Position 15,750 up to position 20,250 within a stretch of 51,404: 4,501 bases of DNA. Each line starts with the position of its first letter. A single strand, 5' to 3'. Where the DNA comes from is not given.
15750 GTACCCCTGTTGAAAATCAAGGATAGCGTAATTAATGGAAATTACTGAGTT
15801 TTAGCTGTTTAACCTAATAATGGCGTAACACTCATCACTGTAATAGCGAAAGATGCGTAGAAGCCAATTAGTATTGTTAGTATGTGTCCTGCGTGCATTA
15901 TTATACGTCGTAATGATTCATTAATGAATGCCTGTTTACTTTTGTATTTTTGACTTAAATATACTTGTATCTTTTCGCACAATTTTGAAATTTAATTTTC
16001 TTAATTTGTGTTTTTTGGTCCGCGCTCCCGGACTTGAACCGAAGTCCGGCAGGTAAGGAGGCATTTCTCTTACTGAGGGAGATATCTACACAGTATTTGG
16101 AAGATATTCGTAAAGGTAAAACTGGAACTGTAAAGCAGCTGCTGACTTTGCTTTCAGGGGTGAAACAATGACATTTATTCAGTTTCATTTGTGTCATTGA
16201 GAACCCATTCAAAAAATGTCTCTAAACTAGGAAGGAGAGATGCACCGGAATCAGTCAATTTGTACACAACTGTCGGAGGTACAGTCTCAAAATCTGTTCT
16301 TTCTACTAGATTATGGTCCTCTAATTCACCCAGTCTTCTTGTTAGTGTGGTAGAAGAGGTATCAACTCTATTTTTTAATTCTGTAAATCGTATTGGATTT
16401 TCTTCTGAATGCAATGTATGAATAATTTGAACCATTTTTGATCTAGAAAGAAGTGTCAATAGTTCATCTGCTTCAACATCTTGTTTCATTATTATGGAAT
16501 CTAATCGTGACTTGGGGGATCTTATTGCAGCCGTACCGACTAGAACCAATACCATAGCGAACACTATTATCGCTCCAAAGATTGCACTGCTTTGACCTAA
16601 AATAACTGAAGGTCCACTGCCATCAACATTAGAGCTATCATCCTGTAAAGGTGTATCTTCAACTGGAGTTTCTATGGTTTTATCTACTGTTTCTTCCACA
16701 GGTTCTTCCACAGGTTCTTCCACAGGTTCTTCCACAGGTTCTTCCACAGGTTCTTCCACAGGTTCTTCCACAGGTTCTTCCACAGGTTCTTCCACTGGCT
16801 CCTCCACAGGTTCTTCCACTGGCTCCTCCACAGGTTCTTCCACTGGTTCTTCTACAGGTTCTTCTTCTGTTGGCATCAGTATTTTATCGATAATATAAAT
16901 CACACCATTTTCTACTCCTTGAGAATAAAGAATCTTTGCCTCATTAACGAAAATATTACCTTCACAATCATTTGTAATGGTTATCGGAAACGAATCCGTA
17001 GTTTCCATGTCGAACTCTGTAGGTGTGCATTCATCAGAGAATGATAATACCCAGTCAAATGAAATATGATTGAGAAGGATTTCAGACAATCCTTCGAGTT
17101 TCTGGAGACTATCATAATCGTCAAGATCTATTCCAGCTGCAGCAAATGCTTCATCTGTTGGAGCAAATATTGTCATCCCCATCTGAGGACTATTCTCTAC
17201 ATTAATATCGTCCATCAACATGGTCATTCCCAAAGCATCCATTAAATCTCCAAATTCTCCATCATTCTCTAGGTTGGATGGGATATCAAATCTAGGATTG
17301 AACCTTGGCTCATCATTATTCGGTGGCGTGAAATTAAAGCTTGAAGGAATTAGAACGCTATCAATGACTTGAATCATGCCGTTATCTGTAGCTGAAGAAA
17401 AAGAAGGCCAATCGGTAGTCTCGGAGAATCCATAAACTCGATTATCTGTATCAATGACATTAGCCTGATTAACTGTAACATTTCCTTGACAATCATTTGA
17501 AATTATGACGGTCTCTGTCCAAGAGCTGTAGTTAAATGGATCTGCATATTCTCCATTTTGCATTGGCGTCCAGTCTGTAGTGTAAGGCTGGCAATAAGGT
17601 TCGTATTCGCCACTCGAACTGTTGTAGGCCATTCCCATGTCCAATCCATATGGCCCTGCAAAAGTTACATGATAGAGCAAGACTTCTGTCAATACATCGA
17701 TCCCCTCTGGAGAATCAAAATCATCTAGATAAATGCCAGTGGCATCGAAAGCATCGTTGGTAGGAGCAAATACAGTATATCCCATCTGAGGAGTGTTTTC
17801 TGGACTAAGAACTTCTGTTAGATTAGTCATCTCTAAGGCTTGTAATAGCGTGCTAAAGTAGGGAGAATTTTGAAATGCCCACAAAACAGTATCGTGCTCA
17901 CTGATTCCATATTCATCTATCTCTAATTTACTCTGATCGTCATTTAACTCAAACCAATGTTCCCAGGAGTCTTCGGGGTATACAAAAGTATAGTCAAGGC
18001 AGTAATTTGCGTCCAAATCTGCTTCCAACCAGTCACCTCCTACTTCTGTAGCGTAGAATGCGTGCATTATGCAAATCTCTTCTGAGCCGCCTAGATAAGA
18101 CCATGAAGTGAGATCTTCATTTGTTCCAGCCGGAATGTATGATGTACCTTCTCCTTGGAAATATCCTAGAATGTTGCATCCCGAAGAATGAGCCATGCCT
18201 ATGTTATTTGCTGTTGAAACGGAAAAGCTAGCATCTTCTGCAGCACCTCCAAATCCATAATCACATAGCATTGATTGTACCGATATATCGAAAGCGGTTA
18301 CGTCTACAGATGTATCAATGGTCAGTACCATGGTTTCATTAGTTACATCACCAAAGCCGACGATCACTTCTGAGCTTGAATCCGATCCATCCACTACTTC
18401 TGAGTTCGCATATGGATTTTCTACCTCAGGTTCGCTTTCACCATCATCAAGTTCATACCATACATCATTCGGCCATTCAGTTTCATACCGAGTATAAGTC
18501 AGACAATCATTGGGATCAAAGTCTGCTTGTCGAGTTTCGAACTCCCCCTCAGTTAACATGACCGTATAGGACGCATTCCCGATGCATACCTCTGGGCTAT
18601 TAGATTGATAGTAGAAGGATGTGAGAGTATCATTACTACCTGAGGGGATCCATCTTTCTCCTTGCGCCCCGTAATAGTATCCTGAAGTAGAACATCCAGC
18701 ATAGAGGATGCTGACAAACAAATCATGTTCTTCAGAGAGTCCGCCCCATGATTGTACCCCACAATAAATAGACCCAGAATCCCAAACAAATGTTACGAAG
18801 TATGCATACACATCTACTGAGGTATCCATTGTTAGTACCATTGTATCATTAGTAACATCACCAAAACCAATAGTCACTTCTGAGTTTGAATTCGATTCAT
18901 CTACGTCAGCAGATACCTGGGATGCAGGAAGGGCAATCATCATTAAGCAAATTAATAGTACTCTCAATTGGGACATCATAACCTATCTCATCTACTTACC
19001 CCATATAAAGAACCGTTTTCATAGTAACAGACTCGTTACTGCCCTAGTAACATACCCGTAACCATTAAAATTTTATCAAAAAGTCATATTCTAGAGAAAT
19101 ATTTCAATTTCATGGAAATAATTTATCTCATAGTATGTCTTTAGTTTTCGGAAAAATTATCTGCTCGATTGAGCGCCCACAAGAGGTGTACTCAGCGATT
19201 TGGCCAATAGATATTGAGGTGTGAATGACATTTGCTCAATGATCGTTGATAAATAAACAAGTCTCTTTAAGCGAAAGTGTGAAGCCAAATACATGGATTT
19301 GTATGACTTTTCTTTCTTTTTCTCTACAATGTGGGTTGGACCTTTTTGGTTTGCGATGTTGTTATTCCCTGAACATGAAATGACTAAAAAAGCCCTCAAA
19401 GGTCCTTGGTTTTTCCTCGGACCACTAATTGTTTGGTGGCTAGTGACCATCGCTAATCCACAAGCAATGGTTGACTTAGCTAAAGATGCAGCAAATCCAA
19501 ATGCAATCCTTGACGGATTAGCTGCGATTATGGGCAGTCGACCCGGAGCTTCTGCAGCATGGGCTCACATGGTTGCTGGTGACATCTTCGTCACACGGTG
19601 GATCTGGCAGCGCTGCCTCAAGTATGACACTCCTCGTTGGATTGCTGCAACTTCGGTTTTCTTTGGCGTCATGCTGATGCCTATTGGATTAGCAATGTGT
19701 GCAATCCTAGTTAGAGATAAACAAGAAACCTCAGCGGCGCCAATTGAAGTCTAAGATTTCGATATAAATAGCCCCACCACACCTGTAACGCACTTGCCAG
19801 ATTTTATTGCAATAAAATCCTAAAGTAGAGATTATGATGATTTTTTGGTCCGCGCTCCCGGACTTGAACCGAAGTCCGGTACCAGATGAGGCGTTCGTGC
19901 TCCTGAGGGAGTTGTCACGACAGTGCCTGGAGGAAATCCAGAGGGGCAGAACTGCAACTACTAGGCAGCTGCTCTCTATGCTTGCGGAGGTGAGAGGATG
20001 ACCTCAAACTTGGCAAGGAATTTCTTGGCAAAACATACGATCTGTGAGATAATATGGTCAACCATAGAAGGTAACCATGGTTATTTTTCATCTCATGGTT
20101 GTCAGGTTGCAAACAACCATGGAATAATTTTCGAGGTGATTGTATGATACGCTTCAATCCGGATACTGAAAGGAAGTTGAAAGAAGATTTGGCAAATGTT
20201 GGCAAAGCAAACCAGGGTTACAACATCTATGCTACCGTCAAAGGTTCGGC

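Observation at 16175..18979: Extracellular FAS1 (fasciclin) domains tethered through one TM helix to a cytoplasmic HxlR-type wHTH: a candidate membrane-bound one-component regulator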

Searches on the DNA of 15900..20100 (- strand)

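Call 24: search_rna_families(source=window, start=15900, end=20100, threshold=evalue, max_evalue=1, show_alignments=2)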
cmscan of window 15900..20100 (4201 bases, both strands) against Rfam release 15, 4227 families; matches with E-value up to 1: 1.
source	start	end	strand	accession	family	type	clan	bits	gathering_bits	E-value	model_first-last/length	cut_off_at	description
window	18424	18472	-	RF01139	sR2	Gene; snRNA; snoRNA; CD-box;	-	18.4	42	0.71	1-57/57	no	Small nucleolar RNA sR2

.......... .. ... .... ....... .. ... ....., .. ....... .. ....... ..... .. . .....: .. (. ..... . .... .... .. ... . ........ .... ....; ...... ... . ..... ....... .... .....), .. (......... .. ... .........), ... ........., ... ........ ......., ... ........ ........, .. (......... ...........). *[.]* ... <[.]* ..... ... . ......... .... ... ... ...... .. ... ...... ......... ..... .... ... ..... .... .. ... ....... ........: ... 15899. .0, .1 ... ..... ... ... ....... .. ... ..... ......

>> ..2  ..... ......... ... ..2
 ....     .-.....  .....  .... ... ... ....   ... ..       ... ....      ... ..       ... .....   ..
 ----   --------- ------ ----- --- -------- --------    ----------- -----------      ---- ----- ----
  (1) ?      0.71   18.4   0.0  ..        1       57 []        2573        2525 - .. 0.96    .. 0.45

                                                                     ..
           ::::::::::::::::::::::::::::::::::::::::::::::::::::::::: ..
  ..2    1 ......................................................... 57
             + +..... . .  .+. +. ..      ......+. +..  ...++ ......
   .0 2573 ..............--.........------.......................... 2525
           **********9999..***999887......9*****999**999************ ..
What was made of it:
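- Tried and rejected: Non-coding RNA in 15900-20100: Rfam at a permissive threshold found only a chance-level sR2 match (call 24).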

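Call 53: search_rna_families(sources=[L005, L006, L007, L001, L003], threshold=gathering)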
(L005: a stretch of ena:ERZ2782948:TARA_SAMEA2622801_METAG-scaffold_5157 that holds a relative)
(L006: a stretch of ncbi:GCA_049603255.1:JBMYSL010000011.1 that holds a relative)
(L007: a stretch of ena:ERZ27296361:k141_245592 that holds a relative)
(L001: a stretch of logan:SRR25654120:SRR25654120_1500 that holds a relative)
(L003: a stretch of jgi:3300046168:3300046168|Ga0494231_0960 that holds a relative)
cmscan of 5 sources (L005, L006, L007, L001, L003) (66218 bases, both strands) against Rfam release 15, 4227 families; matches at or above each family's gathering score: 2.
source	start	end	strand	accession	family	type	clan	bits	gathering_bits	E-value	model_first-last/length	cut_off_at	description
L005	7177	7278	+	RF00005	tRNA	Gene; tRNA;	CL00001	56.4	29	1.8e-09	1-71/71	no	tRNA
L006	6533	6633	+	RF00005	tRNA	Gene; tRNA;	CL00001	56.4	29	1.7e-09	1-71/71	no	tRNA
